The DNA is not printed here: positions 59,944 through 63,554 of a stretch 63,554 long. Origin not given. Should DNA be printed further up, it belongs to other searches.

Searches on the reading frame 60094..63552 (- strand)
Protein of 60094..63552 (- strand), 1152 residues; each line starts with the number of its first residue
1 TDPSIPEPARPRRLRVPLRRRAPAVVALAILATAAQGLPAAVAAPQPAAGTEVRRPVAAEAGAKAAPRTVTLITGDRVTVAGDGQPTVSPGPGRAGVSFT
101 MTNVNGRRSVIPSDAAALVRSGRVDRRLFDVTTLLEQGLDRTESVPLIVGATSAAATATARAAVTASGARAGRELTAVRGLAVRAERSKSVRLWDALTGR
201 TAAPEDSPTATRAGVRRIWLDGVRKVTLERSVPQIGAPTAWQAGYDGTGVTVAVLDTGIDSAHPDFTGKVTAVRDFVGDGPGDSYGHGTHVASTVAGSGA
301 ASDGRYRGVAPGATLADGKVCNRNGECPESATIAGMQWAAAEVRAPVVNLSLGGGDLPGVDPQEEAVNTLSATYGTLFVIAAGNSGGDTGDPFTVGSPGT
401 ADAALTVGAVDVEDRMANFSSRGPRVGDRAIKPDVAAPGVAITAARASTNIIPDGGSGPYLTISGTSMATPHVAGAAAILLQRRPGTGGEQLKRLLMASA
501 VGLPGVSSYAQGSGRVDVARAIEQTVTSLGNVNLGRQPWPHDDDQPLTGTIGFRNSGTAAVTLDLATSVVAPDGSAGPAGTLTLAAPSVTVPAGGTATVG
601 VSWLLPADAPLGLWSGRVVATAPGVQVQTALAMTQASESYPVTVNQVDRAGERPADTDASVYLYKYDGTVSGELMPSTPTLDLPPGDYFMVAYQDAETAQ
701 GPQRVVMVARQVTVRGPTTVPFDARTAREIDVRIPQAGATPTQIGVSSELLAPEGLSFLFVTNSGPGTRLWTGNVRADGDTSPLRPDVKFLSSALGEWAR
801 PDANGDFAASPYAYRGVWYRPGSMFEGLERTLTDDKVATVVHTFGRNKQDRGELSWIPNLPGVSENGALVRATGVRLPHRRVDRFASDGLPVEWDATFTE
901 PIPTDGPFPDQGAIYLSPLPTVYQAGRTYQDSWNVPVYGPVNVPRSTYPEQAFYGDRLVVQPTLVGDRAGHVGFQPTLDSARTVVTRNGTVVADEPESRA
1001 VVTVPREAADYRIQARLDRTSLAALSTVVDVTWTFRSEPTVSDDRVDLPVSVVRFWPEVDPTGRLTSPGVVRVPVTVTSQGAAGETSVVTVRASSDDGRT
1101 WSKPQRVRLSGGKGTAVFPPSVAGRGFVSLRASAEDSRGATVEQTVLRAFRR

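Call 14: search_protein_families(library=pfam, proteins=[window:60094-63552:-], max_evalue=0.001)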
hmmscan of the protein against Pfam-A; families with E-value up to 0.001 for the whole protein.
window:60094-63552:- (1152 aa): 1 family
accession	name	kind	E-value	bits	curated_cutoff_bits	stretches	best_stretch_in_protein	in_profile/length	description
PF00082.27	Peptidase_S8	-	6.4e-56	190.2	21.8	1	247-514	1-288/288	Subtilase family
